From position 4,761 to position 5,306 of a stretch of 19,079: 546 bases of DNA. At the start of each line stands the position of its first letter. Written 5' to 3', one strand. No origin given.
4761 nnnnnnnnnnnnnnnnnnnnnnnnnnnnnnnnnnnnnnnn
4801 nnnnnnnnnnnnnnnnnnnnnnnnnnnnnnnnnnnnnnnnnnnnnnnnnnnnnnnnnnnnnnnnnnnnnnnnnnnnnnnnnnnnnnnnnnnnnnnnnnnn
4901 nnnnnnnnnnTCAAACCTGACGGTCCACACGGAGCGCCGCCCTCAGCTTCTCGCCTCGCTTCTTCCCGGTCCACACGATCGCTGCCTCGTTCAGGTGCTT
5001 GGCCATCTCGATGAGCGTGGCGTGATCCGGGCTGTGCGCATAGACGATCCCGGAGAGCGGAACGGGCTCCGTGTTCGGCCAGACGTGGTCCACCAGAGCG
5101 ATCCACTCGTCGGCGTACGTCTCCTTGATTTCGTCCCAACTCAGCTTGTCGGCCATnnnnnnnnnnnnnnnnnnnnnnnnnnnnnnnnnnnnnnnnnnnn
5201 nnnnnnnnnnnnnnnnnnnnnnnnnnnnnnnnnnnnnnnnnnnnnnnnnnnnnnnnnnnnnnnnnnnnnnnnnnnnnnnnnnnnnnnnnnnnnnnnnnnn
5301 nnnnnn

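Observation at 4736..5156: Lower-GC mini-cassette: DUF5678-like small gene translationally coupled to a truncated retropepsin-like aspartic protease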

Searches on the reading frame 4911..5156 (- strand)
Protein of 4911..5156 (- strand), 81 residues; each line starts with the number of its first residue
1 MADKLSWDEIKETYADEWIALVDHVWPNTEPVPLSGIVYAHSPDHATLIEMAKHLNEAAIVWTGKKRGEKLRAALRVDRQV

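Call 6: search_protein_families(library=pfam, proteins=[window:4911-5156:-], max_evalue=10)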
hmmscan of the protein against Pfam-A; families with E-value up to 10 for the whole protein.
window:4911-5156:- (81 aa): 0 families

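Call 7: search_protein_families(library=ncbifam, proteins=[window:4911-5156:-], max_evalue=1)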
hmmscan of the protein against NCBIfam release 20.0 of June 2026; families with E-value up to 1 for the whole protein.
window:4911-5156:- (81 aa): 1 family
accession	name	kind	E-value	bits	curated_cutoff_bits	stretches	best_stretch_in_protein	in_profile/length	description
NF033532.2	lone7para_assoc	subfamily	0.038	14.1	85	1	16-38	1-23/162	type VII secretion system-associated protein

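Call 9: find_homologous_proteins(query=window:4911-5156:-)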
Query window:4911-5156:- (81 aa): 4 proteins with E <= 0.001 among 5 candidates.
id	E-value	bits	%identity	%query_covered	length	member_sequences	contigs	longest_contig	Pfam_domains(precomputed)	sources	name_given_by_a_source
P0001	4.6e-48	178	100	100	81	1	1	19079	-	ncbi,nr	ncbi:MAG: hypothetical protein HY815_06990 [Candidatus Riflebacteria bacterium]|nr:hypothetical prot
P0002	5.7e-36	140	77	100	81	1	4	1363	-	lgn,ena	-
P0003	1.5e-32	129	73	96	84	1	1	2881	-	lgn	-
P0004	2.3e-32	128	76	96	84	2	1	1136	-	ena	-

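Call 11: find_encoding_contigs(protein=P0003, flank=5000)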
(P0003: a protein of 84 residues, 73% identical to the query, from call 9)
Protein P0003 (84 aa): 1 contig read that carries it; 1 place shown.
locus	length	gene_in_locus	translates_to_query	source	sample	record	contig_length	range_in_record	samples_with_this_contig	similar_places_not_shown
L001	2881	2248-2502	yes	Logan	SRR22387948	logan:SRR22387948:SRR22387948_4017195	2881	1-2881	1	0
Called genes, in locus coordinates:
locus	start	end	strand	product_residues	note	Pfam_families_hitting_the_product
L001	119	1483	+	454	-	PF13424:TPR_12 (faint), PF07719:TPR_2 (faint), PF13181:TPR_8 (faint)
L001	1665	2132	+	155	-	-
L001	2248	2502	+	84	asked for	-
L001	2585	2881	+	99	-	?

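Call 12: find_encoding_contigs(protein=P0002, flank=5000)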
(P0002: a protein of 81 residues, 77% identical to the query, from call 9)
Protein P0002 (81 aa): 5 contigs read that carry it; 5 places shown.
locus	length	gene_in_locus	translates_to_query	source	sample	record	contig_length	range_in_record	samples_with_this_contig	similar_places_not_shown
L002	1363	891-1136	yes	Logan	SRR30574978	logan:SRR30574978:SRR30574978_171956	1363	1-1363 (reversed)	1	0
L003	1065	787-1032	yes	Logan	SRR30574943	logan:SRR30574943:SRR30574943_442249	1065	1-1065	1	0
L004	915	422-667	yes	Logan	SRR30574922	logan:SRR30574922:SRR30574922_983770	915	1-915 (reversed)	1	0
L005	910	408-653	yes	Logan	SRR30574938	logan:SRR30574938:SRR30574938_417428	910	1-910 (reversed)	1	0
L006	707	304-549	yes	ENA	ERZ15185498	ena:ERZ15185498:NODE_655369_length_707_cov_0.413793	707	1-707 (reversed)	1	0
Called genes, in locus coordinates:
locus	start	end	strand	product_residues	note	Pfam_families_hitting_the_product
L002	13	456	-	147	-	-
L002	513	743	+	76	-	-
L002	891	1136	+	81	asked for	-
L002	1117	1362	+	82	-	?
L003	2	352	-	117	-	?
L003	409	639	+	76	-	-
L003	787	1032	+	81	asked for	-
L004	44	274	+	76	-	-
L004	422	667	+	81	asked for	-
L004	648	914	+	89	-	?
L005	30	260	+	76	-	-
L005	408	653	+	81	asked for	-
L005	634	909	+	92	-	?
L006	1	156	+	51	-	?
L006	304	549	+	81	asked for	-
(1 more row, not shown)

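Call 13: find_encoding_contigs(protein=P0004, flank=5000)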
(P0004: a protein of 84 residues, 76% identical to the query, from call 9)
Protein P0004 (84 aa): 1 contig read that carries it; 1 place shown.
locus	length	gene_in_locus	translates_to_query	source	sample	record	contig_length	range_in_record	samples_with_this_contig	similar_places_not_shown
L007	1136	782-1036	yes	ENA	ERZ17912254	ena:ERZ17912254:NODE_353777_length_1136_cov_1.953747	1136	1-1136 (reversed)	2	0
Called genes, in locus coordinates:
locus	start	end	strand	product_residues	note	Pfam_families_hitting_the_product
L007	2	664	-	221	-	?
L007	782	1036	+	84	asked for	-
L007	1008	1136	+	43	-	?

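Call 26: search_protein_families(library=pfam, proteins=[L002:513-743:+, L001:1665-2132:+, L002:13-456:-], max_evalue=1)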
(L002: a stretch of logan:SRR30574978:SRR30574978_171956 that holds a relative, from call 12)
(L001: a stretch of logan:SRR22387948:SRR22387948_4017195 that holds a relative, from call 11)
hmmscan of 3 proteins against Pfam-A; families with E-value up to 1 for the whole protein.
L002:513-743:+ (76 aa): 1 family
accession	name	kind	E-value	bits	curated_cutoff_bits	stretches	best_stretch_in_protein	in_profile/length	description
PF20060.4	DUF6459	-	0.02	15.7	27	1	12-31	84-103/105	Family of unknown function (DUF6459)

L001:1665-2132:+ (155 aa): 0 families

L002:13-456:- (147 aa): 1 family
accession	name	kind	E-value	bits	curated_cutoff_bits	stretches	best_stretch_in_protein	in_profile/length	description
PF07963.17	N_methyl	-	0.03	14.4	21.2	1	37-56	7-26/27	Prokaryotic N-terminal methylation motif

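Call 27: find_related_loci(query=A3, collection=genome_contigs, flank=6000)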
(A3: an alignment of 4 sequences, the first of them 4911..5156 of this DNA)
Query A3 (81 aa) in genome_contigs; peptide patterns used: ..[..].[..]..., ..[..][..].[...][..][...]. (x = any residue, [..] = any of these).
80 stretches matched a pattern; 2 encode a relative of the query (tblastn E <= 1e-3); 2 distinct loci.
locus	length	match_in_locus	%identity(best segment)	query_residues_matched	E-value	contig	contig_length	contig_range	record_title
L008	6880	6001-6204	38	1-65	2e-11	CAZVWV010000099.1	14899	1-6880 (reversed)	MAG TPA_asm: uncultured Bdellovibrionales bacterium isolate SRP286056_co1_714 genome assembly, contig: NODE_4961_length_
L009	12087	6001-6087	48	15-41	1e-6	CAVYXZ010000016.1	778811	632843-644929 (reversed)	MAG: uncultured Chloroflexia bacterium isolate MFD05684.bin.2.88 genome assembly, contig: contig_96179, whole genome sho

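Call 31: predict_structure(alignment_id=A3)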
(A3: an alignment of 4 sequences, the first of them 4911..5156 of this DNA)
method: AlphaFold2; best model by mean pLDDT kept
length: 81 residues; sequences in the alignment: 4
mean_pLDDT: 53.9   pTM: 0.36
mean pLDDT of the five models: 53.9, 52.0, 50.7, 46.1, 45.8
residues with pLDDT >= 90: 0; 70-90: 0; 50-70: 65; < 50: 16
segments of 3 or more residues with pLDDT < 50: 1-3, 66-70, 76-81
pLDDT, mean of each block of 10 residues (from residue 1): 51 59 58 53 56 55 51 49 41
secondary structure, 60 per line:
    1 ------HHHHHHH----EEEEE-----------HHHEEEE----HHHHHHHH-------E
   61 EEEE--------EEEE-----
elements in order: H7-13 E18-22 E37-40 H45-52 E60-64 E73-76

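Call 34: search_protein_representatives(alignment_id=A3)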
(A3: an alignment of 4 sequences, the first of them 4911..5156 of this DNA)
Query: 4 sequences, 81 profile positions. Proteins with E-value up to 0.001 (for the whole library): 240; up to 1e-10: 23; up to 1e-30: 0. The best 150 are listed.
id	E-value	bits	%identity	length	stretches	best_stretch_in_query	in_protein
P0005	2.5e-21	91.5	-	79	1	1-68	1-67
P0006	2.3e-19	85.3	-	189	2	1-64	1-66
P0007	1.0e-17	80.0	-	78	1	1-51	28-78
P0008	6.0e-17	77.5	-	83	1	4-73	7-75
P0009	2.4e-16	75.6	-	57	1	35-79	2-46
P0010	5.1e-16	74.5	-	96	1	2-67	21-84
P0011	4.1e-15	71.6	-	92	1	3-79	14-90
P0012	8.0e-15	70.7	-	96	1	3-66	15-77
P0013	1.3e-14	70.0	-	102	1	1-67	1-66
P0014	1.4e-14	69.9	-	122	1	3-68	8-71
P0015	2.2e-14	69.3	-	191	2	4-38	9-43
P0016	2.7e-14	69.0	-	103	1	1-69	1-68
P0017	8.2e-13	64.2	-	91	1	3-75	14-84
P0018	9.4e-13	64.0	-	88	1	6-66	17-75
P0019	2.6e-12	62.6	-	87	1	1-70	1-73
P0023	7.3e-12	61.2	-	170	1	3-81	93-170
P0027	8.8e-11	57.7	-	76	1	1-65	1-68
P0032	2.6e-10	56.3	-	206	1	1-36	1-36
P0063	1.6e-08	50.5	-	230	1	3-68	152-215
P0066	2.1e-08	50.1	-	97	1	1-64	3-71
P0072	3.5e-08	49.4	-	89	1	3-65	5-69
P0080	6.8e-08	48.5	-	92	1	3-64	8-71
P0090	1.6e-07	47.3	-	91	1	4-65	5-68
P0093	3.5e-07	46.2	-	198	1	1-70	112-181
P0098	6.5e-07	45.3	-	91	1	1-65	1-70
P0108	1.4e-06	44.3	-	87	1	1-65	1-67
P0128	1.1e-05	41.4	-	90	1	3-66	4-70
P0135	1.5e-05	41.0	-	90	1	4-67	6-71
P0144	2.7e-05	40.2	-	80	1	1-65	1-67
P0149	4.0e-05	39.6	-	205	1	4-64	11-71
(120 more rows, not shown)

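Call 36: search_protein_families(library=pfam, alignment_id=A4, max_evalue=1)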
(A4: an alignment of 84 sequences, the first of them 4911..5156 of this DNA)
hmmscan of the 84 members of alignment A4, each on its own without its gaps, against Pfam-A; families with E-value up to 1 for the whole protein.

A. member 1, window:4911-5156:- (81 aa): 0 families

B. families by the number of members that match (of 84 scanned): 29 families (the first 25 are shown)
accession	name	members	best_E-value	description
PF18929.5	DUF5678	18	0.00042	Family of unknown function (DUF5678)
PF13028.12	DUF3889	7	0.0063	Protein of unknown function (DUF3889)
PF16597.10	Thyroglob_assoc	2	0.14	Thyroglobulin_1 repeat associated disordered domain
PF01390.26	SEA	1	0.0085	SEA domain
PF13636.12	Methyltranf_PUA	1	0.0096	RNA-binding PUA-like domain of methyltransferase RsmF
PF22807.2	TrAA12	1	0.02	TrAA12-like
PF13353.11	Fer4_12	1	0.026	4Fe-4S single cluster domain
PF06233.17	Usg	1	0.029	Usg-like family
PF25046.1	DUF7790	1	0.034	Domain of unknown function (DUF7790)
PF22641.2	TiaS_TCKD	1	0.047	TiaS TCKD domain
PF22039.1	HUTI_composite_bact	1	0.048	Imidazolonepropionase-like composite domain, bacteria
PF22565.1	mSLOG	1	0.051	Minimal SLOG domain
PF20093.5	DUF6484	1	0.065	Domain of unknown function (DUF6484)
PF09303.15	KcnmB2_inactiv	1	0.066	KCNMB2, ball and chain domain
PF15566.12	Imm32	1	0.091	Immunity protein 32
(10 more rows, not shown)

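Call 41: find_related_loci(query=A5, collection=metagenome_contigs, flank=4000)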
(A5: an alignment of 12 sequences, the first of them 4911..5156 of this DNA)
Query A5 (81 aa) in metagenome_contigs; peptide patterns used: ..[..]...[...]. (x = any residue, [..] = any of these).
179 stretches matched a pattern; 73 encode a relative of the query (tblastn E <= 1e-3); 73 distinct loci.
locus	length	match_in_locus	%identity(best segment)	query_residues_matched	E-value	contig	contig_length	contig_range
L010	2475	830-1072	75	1-81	7e-39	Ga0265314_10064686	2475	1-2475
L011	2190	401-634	76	1-78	7e-38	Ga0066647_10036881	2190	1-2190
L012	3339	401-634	76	1-78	7e-38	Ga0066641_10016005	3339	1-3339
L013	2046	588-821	76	1-78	5e-38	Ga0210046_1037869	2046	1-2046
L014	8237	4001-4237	63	3-81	2e-33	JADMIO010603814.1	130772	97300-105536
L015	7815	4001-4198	48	1-67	6e-14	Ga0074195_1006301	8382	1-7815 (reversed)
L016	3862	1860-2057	48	1-67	6e-14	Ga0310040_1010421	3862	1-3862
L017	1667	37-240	48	1-68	3e-12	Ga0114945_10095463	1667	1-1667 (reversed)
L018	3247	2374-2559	42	2-65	5e-12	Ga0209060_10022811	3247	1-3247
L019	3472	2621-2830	43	4-75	6e-12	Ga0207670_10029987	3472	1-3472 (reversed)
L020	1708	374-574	35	1-65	2e-10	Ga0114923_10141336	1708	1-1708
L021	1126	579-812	35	1-78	4e-10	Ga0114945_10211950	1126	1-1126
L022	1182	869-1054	41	4-67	5e-10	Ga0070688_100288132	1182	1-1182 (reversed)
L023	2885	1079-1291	39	3-68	6e-10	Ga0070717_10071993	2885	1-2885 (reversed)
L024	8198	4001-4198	38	1-65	1e-9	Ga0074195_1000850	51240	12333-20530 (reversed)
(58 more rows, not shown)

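Call 48: predict_structure(alignment_id=A4)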
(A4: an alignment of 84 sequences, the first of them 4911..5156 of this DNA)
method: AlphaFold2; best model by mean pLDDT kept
length: 81 residues; sequences in the alignment: 84
mean_pLDDT: 74.0   pTM: 0.55
mean pLDDT of the five models: 74.0, 72.5, 68.0, 64.3, 59.5
residues with pLDDT >= 90: 0; 70-90: 59; 50-70: 14; < 50: 8
segments of 3 or more residues with pLDDT < 50: 75-77
pLDDT, mean of each block of 10 residues (from residue 1): 76 84 76 78 85 81 65 50 52
secondary structure, 60 per line:
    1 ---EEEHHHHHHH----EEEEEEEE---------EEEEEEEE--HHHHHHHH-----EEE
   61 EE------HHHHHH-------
elements in order: E4-6 H7-13 E18-25 E35-42 H45-52 E58-62 H69-74

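Call 59: search_protein_families(library=pfam, proteins=[P0080, P0090, P0128, P0135, P0108, P0098, P0066, P0072, P0144, P0027], max_evalue=1)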
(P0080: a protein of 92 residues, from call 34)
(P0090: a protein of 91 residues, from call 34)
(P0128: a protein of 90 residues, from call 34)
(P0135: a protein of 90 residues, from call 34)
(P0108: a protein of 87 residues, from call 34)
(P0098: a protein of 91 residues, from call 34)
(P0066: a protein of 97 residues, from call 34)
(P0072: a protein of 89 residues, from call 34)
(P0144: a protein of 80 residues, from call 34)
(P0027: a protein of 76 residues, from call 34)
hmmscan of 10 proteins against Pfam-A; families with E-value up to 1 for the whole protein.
P0080 (92 aa): 0 families

P0090 (91 aa): 0 families

P0128 (90 aa): 0 families

P0135 (90 aa): 0 families

P0108 (87 aa): 0 families

P0098 (91 aa): 0 families

P0066 (97 aa): 0 families

P0072 (89 aa): 0 families

P0144 (80 aa): 1 family
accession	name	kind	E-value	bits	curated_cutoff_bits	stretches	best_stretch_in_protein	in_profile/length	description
PF18929.5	DUF5678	-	0.0026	18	23.2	1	9-26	1-18/49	Family of unknown function (DUF5678)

P0027 (76 aa): 1 family
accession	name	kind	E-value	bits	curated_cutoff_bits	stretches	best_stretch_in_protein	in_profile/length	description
PF18929.5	DUF5678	-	0.031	14.5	23.2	0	9-23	1-15/49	Family of unknown function (DUF5678)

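Call 60: find_homologous_proteins(query=A4, max_evalue=0.001)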
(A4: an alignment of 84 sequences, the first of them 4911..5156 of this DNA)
Query A4 (84 sequences) (81 aa, profile of the alignment): 108 proteins with E <= 0.001 among 1243 candidates.
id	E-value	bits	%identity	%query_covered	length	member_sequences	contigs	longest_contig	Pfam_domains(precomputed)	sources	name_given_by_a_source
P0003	1.6e-26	110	73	96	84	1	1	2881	-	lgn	-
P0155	7.2e-26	108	39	80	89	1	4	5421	-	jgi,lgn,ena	-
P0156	1.2e-25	107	45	79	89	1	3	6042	-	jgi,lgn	jgi:hypothetical protein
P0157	2.3e-25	106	40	81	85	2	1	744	-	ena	-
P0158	2.6e-25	106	44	83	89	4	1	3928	-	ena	-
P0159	2.7e-25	106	39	77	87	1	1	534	-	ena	-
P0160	4.2e-25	105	40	80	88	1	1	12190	-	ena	-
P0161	4.7e-25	105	39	80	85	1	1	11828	-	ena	-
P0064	5.4e-25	105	33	93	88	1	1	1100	-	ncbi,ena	-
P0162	5.5e-25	105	36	80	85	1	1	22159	-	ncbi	-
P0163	5.9e-25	105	43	80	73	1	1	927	-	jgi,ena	-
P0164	7.1e-25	104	39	80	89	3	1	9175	-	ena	-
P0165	7.6e-25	104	39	80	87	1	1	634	-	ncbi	-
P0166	8.6e-25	104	38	83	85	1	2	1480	-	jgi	jgi:hypothetical protein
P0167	9.3e-25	104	72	100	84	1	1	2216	-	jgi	jgi:hypothetical protein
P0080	9.4e-25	104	39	77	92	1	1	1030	-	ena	-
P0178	4.8e-24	102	41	79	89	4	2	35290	-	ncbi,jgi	jgi:hypothetical protein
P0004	2.0e-23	100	76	96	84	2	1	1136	-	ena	-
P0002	2.8e-22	96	77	100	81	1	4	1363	-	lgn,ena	-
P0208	3.0e-22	96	31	77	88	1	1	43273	-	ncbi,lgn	-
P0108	2.6e-21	93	30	80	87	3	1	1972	-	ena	-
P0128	2.9e-21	93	29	78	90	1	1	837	-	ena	-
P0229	1.3e-20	91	31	77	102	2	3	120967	-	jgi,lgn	jgi:hypothetical protein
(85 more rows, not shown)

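Call 61: find_encoding_contigs(protein=P0229, flank=6000, max_places=2)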
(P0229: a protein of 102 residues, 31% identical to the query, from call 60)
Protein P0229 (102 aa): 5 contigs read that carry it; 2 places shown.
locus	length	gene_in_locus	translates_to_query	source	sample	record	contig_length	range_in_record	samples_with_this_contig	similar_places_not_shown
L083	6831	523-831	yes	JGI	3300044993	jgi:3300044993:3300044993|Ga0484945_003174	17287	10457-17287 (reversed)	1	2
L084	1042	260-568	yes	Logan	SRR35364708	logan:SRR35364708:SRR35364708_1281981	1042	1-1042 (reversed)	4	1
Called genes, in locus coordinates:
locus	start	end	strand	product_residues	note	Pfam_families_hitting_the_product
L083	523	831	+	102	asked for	-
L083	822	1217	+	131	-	PF13650:Asp_protease_2, PF13975:gag-asp_proteas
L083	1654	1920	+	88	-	-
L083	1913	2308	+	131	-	PF13650:Asp_protease_2 (weak)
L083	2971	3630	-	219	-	PF06325:PrmA, PF03602:Cons_hypoth95, PF05175:MTS, PF13489:Methyltransf_23, PF02475:TRM5-TYW2_MTfase, PF12847:Methyltransf_18, PF04816:TrmK, PF13649:Methyltransf_25, +7 more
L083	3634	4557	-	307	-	-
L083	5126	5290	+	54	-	-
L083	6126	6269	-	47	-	-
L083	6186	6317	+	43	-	-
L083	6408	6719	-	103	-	-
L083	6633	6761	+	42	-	PF01934:HepT-like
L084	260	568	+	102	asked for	-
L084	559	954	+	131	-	PF13650:Asp_protease_2, PF13975:gag-asp_proteas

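Call 62: find_encoding_contigs(protein=P0208, flank=6000, max_places=2)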
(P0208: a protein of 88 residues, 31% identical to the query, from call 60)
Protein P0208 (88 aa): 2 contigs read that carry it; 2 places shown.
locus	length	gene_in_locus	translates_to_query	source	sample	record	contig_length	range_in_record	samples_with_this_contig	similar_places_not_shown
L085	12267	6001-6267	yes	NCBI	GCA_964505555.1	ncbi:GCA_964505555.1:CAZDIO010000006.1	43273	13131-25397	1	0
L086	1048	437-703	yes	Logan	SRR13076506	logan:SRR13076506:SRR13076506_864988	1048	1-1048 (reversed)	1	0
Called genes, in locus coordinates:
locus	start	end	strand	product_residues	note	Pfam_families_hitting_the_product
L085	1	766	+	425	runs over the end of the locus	PF01420:Methylase_S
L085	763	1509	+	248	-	PF14355:Abi_C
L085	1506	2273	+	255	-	-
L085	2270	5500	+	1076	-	PF04313:HSDR_N, PF04851:ResIII, PF18766:SWI2_SNF2, PF22679:T1R_D3-like, PF11867:T1RH-like_C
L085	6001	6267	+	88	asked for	-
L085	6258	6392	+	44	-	-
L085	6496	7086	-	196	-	-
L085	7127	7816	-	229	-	PF02481:DNA_processg_A, PF18306:LDcluster4 (weak)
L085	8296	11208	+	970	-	PF01833:TIG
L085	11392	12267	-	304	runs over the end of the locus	PF02661:Fic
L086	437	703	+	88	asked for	-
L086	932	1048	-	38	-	?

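Call 63: find_encoding_contigs(protein=P0178, flank=6000, max_places=2)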
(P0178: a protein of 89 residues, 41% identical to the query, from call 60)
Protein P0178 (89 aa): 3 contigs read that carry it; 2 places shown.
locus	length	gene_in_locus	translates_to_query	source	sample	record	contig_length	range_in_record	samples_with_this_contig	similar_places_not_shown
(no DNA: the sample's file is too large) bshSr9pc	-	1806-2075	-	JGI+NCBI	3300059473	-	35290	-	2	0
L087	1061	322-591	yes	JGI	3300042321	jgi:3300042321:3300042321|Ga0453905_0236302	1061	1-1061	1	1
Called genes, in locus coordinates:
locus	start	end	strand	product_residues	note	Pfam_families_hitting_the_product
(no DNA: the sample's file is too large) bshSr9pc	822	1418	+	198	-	PF13338:AbiEi_4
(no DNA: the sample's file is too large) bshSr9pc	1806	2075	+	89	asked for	-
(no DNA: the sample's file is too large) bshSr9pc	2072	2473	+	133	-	PF13650:Asp_protease_2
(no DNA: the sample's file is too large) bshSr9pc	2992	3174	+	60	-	-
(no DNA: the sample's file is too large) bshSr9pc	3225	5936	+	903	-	PF00133:tRNA-synt_1, PF09334:tRNA-synt_1g, PF13603:tRNA-synt_1_2, PF00133:tRNA-synt_1 (weak), PF08264:Anticodon_1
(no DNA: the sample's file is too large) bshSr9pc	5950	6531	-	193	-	-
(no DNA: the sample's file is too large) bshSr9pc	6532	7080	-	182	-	-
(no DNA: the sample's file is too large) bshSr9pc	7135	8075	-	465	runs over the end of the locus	PF01743:PolyA_pol, PF12627:PolyA_pol_RNAbd, PF01966:HD (weak), PF13735:tRNA_NucTran2_2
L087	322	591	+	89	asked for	-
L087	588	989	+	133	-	PF13650:Asp_protease_2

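Call 75: search_protein_families(library=padloc, proteins=[window:4911-5156:-], max_evalue=0.001)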
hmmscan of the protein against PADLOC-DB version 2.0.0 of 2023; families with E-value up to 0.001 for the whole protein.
window:4911-5156:- (81 aa): 0 families

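Call 76: search_protein_families(library=phrogs, proteins=[window:4911-5156:-], max_evalue=0.01)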
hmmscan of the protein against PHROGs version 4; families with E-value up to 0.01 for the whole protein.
window:4911-5156:- (81 aa): 0 families

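Call 77: search_protein_families(library=padloc, alignment_id=A4, max_evalue=1)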
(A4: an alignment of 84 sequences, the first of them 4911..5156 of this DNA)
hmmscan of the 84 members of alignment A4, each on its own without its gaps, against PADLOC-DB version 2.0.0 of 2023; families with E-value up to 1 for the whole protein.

A. member 1, window:4911-5156:- (81 aa): 0 families

B. families by the number of members that match (of 84 scanned): 6 families
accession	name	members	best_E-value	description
PDLC04400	PDC-M08A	48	8.4e-06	-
PDLC03472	REase_II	1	0.013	Type II restriction enzyme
PDLC03621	REase_MTase_IIG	1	0.024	Type IIG restriction enzyme-methyltransferase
PDLC01387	Cas8b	1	0.034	CAS-I-B; effector_LS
PDLC01989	CARF_m7--CARF_nitrilase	1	0.038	-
PDLC03708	HEase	1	0.075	homing endonuclease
